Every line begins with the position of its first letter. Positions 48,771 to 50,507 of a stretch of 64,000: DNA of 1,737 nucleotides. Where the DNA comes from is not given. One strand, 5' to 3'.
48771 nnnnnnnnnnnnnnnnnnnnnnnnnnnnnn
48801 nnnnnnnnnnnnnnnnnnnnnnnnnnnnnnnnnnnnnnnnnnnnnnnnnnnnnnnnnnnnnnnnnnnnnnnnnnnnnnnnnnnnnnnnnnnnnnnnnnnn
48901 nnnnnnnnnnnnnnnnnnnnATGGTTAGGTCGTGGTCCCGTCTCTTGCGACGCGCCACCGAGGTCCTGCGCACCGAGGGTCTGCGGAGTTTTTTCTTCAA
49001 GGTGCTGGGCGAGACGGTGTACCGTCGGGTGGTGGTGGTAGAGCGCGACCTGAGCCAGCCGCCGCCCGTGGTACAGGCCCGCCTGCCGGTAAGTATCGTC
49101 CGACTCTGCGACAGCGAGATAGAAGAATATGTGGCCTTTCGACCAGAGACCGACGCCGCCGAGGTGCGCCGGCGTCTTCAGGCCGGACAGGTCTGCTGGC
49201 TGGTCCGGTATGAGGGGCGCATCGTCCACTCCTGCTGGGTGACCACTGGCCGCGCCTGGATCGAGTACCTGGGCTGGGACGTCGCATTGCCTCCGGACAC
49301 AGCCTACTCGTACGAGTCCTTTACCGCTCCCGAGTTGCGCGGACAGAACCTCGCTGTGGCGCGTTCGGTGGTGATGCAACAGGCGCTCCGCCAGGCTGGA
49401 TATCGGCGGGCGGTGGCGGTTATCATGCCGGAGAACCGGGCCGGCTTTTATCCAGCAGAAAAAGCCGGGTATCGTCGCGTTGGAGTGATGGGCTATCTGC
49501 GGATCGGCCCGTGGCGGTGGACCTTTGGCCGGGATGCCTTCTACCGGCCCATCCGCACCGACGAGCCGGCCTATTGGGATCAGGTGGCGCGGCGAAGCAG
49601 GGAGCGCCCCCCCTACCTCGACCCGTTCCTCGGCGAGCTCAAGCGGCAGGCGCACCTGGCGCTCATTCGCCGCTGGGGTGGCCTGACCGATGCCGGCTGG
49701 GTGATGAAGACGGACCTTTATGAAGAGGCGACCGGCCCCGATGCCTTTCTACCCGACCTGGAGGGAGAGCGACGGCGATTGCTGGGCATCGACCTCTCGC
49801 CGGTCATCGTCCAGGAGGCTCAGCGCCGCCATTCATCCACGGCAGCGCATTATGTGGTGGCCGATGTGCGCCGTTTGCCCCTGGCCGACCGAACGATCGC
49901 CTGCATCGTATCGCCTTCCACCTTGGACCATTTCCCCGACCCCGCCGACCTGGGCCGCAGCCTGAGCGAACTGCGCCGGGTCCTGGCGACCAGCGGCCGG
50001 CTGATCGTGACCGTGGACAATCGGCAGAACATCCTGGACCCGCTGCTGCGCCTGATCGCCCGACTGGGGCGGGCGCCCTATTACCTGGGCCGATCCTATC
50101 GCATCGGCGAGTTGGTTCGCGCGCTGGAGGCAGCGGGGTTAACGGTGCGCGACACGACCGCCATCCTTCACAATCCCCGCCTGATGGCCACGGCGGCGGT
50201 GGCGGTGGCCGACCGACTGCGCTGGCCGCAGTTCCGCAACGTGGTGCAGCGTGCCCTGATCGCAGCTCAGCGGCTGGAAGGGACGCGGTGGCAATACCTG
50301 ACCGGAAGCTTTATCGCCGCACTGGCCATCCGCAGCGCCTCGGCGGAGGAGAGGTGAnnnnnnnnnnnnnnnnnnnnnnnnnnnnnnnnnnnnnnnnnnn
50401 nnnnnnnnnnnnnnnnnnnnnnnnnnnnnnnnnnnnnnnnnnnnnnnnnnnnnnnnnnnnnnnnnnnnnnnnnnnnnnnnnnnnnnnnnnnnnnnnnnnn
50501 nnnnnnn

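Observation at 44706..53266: Compact five-gene glycan-modification locus: FAD oxidase, Wzx flippase, CapK/F390-synthetase-like ligase, GNAT-MTase fusion, and GT2-GT-C fusion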

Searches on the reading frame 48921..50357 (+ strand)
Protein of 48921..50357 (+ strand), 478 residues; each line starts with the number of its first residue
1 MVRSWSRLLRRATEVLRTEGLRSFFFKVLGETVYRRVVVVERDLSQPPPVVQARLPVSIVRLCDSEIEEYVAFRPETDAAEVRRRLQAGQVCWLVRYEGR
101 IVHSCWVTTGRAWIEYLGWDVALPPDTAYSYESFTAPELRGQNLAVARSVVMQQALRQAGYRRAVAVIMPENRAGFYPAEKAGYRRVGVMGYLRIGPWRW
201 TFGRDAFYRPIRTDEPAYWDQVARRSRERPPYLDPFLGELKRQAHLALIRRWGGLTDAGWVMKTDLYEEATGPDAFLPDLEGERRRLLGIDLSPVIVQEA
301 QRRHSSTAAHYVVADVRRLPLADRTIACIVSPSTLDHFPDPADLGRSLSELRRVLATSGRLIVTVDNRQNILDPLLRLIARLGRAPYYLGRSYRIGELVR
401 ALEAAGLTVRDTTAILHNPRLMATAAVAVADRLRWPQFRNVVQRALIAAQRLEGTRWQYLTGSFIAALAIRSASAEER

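Call 4: search_protein_families(library=pfam, proteins=[window:48921-50357:+], max_evalue=0.01)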
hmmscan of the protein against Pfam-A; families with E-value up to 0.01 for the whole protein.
window:48921-50357:+ (478 aa): 5 families
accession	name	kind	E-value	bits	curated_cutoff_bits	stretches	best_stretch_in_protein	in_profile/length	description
PF08241.18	Methyltransf_11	-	3.3e-12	47.3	21.2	1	271-363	5-95/95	Methyltransferase domain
PF13649.12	Methyltransf_25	-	1.4e-10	42.2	27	1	284-359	21-97/97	Methyltransferase domain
PF13489.12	Methyltransf_23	-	2.9e-05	24.3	27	1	271-410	31-162/164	Methyltransferase domain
PF13847.12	Methyltransf_31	-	0.00028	21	27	1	280-364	24-110/145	Methyltransferase domain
PF08242.18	Methyltransf_12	-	0.0022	19.2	30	1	279-361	17-98/98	Methyltransferase domain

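Call 8: search_protein_families(library=ncbifam, proteins=[window:48921-50357:+], max_evalue=0.1)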
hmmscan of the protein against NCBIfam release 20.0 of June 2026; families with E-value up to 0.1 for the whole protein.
window:48921-50357:+ (478 aa): 19 families
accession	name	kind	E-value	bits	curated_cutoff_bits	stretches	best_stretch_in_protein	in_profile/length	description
NF045667.1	MTase_DVU1556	equivalog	6.7e-08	32.2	155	1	284-364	45-120/213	DVU_1556 family methyltransferase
NF008823.0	PRK11873.1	subfamily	1.6e-05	24.6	263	1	272-363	89-181/272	arsenite methyltransferase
TIGR02072.1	BioC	equivalog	3.6e-05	23.7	184.95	1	285-365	59-134/244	malonyl-ACP O-methyltransferase BioC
NF007610.0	PRK10258.1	equivalog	6.1e-05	22.5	342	1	288-364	68-139/251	malonyl-ACP O-methyltransferase BioC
NF045825.1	FAmtase_mtf2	equivalog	6.3e-05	22.3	400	1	288-370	86-164/248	fatty-acid O-methyltransferase Mtf2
NF045823.1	PthPhpthDimycoMt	equivalog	8.1e-05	21.9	300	1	289-389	95-189/256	phthiotriol/phenolphthiotriol dimycocerosates methyltransferase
TIGR01934.1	MenG_MenH_UbiE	subfamily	0.00016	21.1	158.35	1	285-363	63-141/223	ubiquinone/menaquinone biosynthesis methyltransferase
NF001244.0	PRK00216.1-5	equivalog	0.00017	20.9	216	1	283-363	72-153/236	bifunctional demethylmenaquinone methyltransferase/2-methoxy-6-polyprenyl-1,4-benzoquinol methylase UbiE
NF041537.1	ArsM_AhpD_UU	exception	0.00021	20.2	510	1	279-364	96-181/345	arsenite methyltransferase/AhpD domain selenoprotein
NF047649.1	MTase_UXPK_star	exception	0.00082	18.5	460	1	279-364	97-182/283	methyltransferase/UXPK-star double selenoprotein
NF041536.1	ArsM_DUF2284_UU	exception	0.0013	17.2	575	1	279-364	96-181/459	arsenite methyltransferase/DUF2284 domain selenoprotein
NF041650.1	nod_mtase_NodS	equivalog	0.0049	16.6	300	1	275-364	51-140/190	nodulation methyltransferase NodS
NF040503.1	resist_ArsN1a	equivalog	0.0099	15.6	170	1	136-190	85-139/159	arsinothricin resistance N-acetyltransferase ArsN1 family A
NF038099.1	AsSugarArsM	exception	0.01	15.1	400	1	315-382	124-190/321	arsenosugar biosynthesis arsenite methyltransferase ArsM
NF043040.1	corrin_prot_MT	hypoth_equivalog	0.017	14.6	180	1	285-389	64-171/216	corrinoid protein-associated methyltransferase CpaM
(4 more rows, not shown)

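Call 19: search_solved_structures(query=window:48921-50357:+, max_evalue=1)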
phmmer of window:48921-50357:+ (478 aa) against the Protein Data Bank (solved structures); distinct sequences matched with E-value up to 1: 14.
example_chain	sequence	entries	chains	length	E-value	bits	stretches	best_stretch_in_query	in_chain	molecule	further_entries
1ve3_A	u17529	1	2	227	3.1e-07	32.5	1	271-375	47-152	hypothetical protein PH0226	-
6uak_A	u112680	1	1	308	0.0013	20.6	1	246-361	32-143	SAM dependent methyltransferase LahSB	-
5bsz_A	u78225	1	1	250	0.0016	20.3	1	272-421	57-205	N-methyltransferase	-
9w6x_A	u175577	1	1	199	0.0026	19.6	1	272-363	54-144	YtkW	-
3l8d_A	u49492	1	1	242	0.0043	18.9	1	286-364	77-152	Methyltransferase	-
1vl5_A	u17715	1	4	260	0.0054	18.5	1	288-410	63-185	unknown conserved protein BH2331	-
3d2l_A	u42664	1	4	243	0.028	16.2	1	284-366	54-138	SAM-dependent methyltransferase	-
2p8j_A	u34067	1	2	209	0.039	15.7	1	286-363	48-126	S-adenosylmethionine-dependent methyltransferase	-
8zc8_A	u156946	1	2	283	0.12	14.1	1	306-365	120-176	MitM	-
21zq_A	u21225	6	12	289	0.13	14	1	306-365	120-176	MitM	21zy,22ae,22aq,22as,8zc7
3bus_A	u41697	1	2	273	0.15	13.8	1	286-363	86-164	Methyltransferase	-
6f5z_A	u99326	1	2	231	0.31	12.7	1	279-366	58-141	24-sterol C-methyltransferase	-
3cgg_A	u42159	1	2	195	0.74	11.5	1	283-382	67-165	SAM-dependent methyltransferase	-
2avn_A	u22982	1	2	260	0.76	11.5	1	314-376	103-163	ubiquinone/menaquinone biosynthesis methyltransferase-related protein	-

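Call 21: find_homologous_proteins(query=window:48921-50357:+)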
Query window:48921-50357:+ (478 aa): 296 proteins with E <= 0.001 among 8000 candidates; the best 120 are listed.
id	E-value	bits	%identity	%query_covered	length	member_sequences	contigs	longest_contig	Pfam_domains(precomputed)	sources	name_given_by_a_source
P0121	0.0e+0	1066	100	100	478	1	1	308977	PF13649.13,PF08241.19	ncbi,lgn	-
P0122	4.7e-189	647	63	100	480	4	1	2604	PF13847.13,PF13489.13,PF13649.13,PF01209.25,PF08241.19,PF08242.19,PF00583.32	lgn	-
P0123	4.9e-187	640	64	98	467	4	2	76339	PF13649.13,PF08241.19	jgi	-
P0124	3.2e-184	631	63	98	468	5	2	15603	PF13847.13,PF13649.13,PF08241.19,PF08242.19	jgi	-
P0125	1.5e-182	625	61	97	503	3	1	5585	PF13649.13,PF08241.19,PF00583.32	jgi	jgi:SAM-dependent methyltransferase/RimJ/RimL family protein N-acetyltransferase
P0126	6.0e-178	610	63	97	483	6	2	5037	PF13489.13,PF13649.13,PF08241.19,PF08242.19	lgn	-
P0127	6.9e-176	604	60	100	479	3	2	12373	PF13489.13,PF13649.13,PF08241.19,PF08242.19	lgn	-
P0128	5.3e-175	601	60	98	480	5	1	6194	PF13649.13,PF08241.19,PF00583.32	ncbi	-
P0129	2.9e-173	595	58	98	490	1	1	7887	PF13847.13,PF13489.13,PF13649.13,PF01209.25,PF08241.19,PF08242.19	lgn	-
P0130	6.0e-173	594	59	98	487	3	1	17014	PF13847.13,PF13649.13,PF13302.14,PF08241.19,PF00583.32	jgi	-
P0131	1.4e-172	593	58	98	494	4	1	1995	PF13649.13,PF08241.19,PF00583.32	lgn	-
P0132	3.3e-172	591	58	99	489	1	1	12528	PF13847.13,PF13489.13,PF13649.13,PF01209.25,PF08241.19,PF08242.19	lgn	-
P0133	5.3e-172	591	58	98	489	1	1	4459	PF13847.13,PF13649.13,PF08241.19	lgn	-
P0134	1.6e-171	589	61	98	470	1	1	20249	PF13489.13,PF13649.13,PF08241.19,PF08242.19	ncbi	-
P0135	4.0e-171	588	56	99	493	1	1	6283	PF13489.13,PF13649.13,PF08241.19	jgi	-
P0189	5.1e-137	475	51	98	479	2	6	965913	PF13847.13,PF13489.13,PF13649.13,PF01209.25,PF08241.19,PF08242.19,PF00583.32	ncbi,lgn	ncbi:MAG: GNAT family N-acetyltransferase [Candidatus Binatia bacterium]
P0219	5.6e-125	436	48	98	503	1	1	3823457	PF13847.13,PF13489.13,PF13649.13,PF01209.25,PF08241.19,PF08242.19,PF00583.32,PF05401.17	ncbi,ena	-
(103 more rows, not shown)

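Call 24: find_related_loci(query=A1, collection=genome_contigs, flank=10000)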
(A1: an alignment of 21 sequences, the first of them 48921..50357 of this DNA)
Query A1 (478 aa) in genome_contigs; peptide patterns used: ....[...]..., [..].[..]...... (x = any residue, [..] = any of these).
344 stretches matched a pattern; 283 encode a relative of the query (tblastn E <= 1e-3); the best 80 are kept; 78 distinct loci.
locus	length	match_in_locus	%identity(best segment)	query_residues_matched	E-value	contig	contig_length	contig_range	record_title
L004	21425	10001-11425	58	2-471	1e-178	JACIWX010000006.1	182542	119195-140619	MAG: Chloroflexota bacterium isolate MAG-37 Chloroflexota_E3_bin22_Scaffold_6, whole genome shotgun sequence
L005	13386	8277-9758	54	3-476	2e-162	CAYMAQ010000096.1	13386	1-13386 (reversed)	MAG TPA_asm: uncultured Anaerolineales bacterium isolate binchicken_co8_172 genome assembly, contig: NODE_8472_length_13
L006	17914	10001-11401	56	9-471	2e-156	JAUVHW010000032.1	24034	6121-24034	MAG: Ardenticatenales bacterium isolate CSMAG_412 CSMAG_412_k141_1951332_length_24034_cov_12.5581, whole genome shotgun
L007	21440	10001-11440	49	3-475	3e-134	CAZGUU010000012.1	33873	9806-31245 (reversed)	MAG TPA_asm: uncultured Enterobacteriaceae bacterium isolate binchicken_co16_326 genome assembly, contig: NODE_2134_leng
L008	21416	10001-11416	51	8-477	4e-132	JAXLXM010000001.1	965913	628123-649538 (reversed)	MAG: Candidatus Binatia bacterium isolate STL-DESB1 C1.37.fa-1, whole genome shotgun sequence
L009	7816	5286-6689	46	4-471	7e-130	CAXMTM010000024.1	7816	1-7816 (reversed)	MAG: Arenicellales bacterium isolate 10C-St20-MC-01_bin.32.orig genome assembly, contig: k141_2326760, whole genome shot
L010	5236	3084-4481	48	10-474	8e-131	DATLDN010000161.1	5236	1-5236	MAG TPA_asm: Gemmatimonadaceae bacterium isolate SMAG_U14351 k141_6926826, whole genome shotgun sequence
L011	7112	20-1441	47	9-471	3e-129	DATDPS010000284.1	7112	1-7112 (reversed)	MAG TPA_asm: Lysobacterales bacterium isolate SMAG_U7927 k141_2328886, whole genome shotgun sequence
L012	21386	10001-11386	50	10-470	1e-128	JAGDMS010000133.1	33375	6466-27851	MAG: Deltaproteobacteria bacterium isolate CTSoil_040 scaffold_2617, whole genome shotgun sequence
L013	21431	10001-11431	48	10-478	3e-125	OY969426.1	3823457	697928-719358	MAG: Thermoanaerobaculia bacterium isolate MFD02979.bin.c.1 genome assembly, chromosome: 1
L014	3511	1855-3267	44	6-475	2e-125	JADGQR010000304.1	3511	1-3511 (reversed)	MAG: Gemmatimonadaceae bacterium isolate Chersky_446 k127_23613722, whole genome shotgun sequence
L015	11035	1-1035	57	133-472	7e-121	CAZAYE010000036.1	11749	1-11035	MAG TPA_asm: uncultured Enterobacteriaceae bacterium isolate binchicken_co21_381 genome assembly, contig: NODE_4213_leng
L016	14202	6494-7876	45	6-465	9e-121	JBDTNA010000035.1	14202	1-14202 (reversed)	MAG: Gemmatimonadales bacterium isolate cluster3_bin.139 NODE_17240_length_14202_cov_5.962748, whole genome shotgun sequ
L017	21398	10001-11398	45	8-470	3e-112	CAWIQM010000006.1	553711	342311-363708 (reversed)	MAG: uncultured Acidobacteriaceae bacterium isolate MFD01689.bin.1.61 genome assembly, contig: contig_28709, whole genom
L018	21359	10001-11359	46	20-469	2e-112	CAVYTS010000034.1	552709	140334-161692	MAG: uncultured Acidobacteriaceae bacterium isolate MFD05521.bin.1.38 genome assembly, contig: contig_5867, whole genome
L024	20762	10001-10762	60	218-471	1e-97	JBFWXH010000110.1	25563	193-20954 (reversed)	MAG: Candidatus Binatia bacterium isolate CA_2019_TPBS_136 NODE_9346_length_25563_cov_6.190399_TPBS, whole genome shotgu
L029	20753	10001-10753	58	219-471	1e-83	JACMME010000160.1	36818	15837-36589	MAG: Gemmatimonadaceae bacterium isolate ES-bin-78 ES-bin-78-contig-k141_6167206, whole genome shotgun sequence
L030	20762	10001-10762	60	217-471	1e-83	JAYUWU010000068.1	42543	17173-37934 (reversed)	MAG: Gemmatimonadaceae bacterium isolate GL127_UP_metabinner_5 GL127_UP_metabinner_5_67, whole genome shotgun sequence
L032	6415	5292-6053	59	217-471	6e-83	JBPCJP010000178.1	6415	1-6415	MAG: Gemmatimonadaceae bacterium isolate TH_ant_mag_29 S1Ck127_5135048_flag_0_multi_12.8569_len_6415, whole genome shotg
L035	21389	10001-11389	37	9-469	7e-78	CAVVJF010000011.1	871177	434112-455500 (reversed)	MAG: uncultured Candidatus Rokubacteria bacterium isolate MFD04850.bin.2.326 genome assembly, contig: contig_20410, whol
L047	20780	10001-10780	48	215-476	3e-65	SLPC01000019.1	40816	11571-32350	MAG: Anaerolineae bacterium isolate CSSed165cm_48 CSSed16-5cm-1123, whole genome shotgun sequence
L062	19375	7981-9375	45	8-470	6e-114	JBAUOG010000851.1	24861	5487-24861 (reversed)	MAG: Bryobacteraceae bacterium isolate MFD04921_ilm_asm_bin2 k127_59429, whole genome shotgun sequence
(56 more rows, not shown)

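Call 26: find_encoding_contigs(protein=P0219, flank=10000, max_places=2)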
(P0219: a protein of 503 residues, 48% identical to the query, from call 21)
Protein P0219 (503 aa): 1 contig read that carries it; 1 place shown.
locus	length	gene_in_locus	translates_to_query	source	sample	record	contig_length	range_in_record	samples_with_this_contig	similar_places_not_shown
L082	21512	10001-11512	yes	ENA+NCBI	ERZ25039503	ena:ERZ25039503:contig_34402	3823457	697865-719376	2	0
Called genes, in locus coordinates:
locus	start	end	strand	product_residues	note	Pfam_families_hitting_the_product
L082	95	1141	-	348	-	-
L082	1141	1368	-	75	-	PF02405:MlaE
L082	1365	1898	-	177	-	PF02405:MlaE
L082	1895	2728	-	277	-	PF01168:Ala_racemase_N, PF00842:Ala_racemase_C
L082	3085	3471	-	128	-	PF03796:DnaB_C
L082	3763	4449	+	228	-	-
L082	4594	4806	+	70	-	PF11127:YgaP-like_TM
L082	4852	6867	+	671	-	PF01590:GAF, PF13185:GAF_2, PF07730:HisKA_3, PF00072:Response_reg, PF00196:GerE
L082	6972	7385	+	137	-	PF02566:OsmC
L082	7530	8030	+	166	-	PF00011:HSP20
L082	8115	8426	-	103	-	PF08279:HTH_11 (weak), PF25213:HVO_A0261_N (weak)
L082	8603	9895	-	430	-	PF08245:Mur_ligase_M, PF02875:Mur_ligase_C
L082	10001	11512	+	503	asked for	PF00583:Acetyltransf_1 (weak), PF05401:NodS (faint), PF13489:Methyltransf_23, PF01209:Ubie_methyltran (weak), PF08241:Methyltransf_11, PF08242:Methyltransf_12, PF13649:Methyltransf_25, PF13847:Methyltransf_31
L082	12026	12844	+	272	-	-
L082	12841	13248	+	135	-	-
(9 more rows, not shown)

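Call 27: find_encoding_contigs(protein=P0189, flank=10000, max_places=2)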
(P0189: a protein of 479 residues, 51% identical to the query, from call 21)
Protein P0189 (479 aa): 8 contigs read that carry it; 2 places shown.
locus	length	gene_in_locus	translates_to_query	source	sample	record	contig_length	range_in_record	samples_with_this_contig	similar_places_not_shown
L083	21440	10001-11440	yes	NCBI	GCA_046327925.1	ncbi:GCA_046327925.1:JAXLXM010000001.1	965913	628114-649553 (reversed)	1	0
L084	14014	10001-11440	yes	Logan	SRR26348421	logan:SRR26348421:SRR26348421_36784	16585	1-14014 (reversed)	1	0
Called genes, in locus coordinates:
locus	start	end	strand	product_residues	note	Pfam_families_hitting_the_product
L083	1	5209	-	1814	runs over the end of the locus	PF24096:DUF7379, PF02450:LCAT, PF12770:CHAT, PF20308:TPR-S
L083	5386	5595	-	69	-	-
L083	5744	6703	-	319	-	PF01471:PG_binding_1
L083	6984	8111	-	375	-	PF00266:Aminotran_5, PF22580:KYNU_C (weak)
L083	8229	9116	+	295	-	PF01479:S4, PF00849:PseudoU_synth_2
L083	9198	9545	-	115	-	-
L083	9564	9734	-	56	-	-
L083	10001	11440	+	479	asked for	PF00583:Acetyltransf_1 (weak), PF01209:Ubie_methyltran (weak), PF08241:Methyltransf_11, PF08242:Methyltransf_12, PF13489:Methyltransf_23, PF13649:Methyltransf_25, PF13847:Methyltransf_31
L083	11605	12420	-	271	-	PF13938:DUF4213, PF04016:DUF364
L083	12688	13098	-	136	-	-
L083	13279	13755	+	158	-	-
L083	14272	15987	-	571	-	PF01609:DDE_Tnp_1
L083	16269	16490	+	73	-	-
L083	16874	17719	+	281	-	PF04028:DUF374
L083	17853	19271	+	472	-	PF05221:AdoHcyase, PF00670:AdoHcyase_NAD, PF02826:2-Hacid_dh_C, PF07991:KARI_N (weak)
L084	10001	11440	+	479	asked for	PF00583:Acetyltransf_1 (weak), PF01209:Ubie_methyltran (weak), PF08241:Methyltransf_11, PF08242:Methyltransf_12, PF13489:Methyltransf_23, PF13649:Methyltransf_25, PF13847:Methyltransf_31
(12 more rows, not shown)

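Call 28: find_encoding_contigs(protein=P0134, flank=10000, max_places=2)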
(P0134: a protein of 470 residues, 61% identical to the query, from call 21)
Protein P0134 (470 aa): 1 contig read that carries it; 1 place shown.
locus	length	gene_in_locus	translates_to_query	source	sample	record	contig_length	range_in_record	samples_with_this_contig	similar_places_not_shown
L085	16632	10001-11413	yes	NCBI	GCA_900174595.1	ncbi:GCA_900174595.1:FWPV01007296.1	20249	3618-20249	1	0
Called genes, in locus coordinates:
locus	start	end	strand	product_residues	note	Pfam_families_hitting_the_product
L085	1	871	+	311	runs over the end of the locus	PF00210:Ferritin, PF03232:COQ7 (faint), PF05067:Mn_catalase (faint), PF02915:Rubrerythrin (faint), PF12902:Ferritin-like (weak), PF13668:Ferritin_2 (faint), PF10118:Metal_hydrol (faint), PF00210:Ferritin (weak)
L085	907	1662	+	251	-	PF04454:Linocin_M18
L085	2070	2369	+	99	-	PF00462:Glutaredoxin, PF13417:GST_N_3 (weak)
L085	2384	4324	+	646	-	-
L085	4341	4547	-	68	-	PF09527:ATPase_gene1 (weak)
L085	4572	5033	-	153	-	PF13248:Zn_ribbon_3 (faint)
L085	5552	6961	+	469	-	PF00890:FAD_binding_2 (weak), PF01266:DAO (weak), PF12831:FAD_oxidored (weak), PF13450:NAD_binding_8, PF01593:Amino_oxidase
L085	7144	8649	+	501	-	PF01943:Polysacc_synt, PF13440:Polysacc_synt_3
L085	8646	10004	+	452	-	PF27533:CapK_C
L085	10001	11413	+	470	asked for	PF08242:Methyltransf_12 (faint), PF08241:Methyltransf_11, PF13489:Methyltransf_23 (weak), PF13649:Methyltransf_25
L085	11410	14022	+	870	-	PF00535:Glycos_transf_2, PF10111:Glyco_tranf_2_2, PF13641:Glyco_tranf_2_3, PF13506:Glyco_transf_21 (faint), PF09913:DUF2142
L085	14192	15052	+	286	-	PF13091:PLDc_2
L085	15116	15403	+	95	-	-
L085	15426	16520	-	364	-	-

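Call 59: predict_structure(alignment_id=A1)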
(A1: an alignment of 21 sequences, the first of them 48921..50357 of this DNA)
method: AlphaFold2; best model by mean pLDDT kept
length: 478 residues; sequences in the alignment: 21
mean_pLDDT: 84.8   pTM: 0.56
mean pLDDT of the five models: 84.8, 83.9, 83.5, 81.4, 80.5
residues with pLDDT >= 90: 216; 70-90: 185; 50-70: 62; < 50: 15
segments of 3 or more residues with pLDDT < 50: 1-4, 207-213, 475-478
pLDDT, mean of each block of 10 residues (from residue 1): 56 67 65 83 88 93 96 92 95 97 96 89 92 93 93 95 92 84 88 79 58 57 66 82 91 90 92 88 92 89 89 91 93 73 88 94 91 79 67 92 95 79 80 88 89 86 92 60
secondary structure, 60 per line:
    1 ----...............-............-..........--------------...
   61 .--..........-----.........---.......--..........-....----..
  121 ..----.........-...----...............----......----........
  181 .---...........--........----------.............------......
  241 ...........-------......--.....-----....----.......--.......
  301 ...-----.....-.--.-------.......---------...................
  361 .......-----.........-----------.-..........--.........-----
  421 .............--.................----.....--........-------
elements in order: H5-19 H21-32 E34-43 E58-61 H64-73 H79-87 E91-97 E100-109 E111-114 E119-122 E127-135 H144-158 E163-168 H173-181 E185-195 E198-205 H216-228 H235-251 E259-264 H267-271 H277-280 E285-291 H294-303 E309-313 E326-332 H342-354 E355-367 H373-381 H395-404 E407-415 H421-433 H436-452 H457-461 E464-471
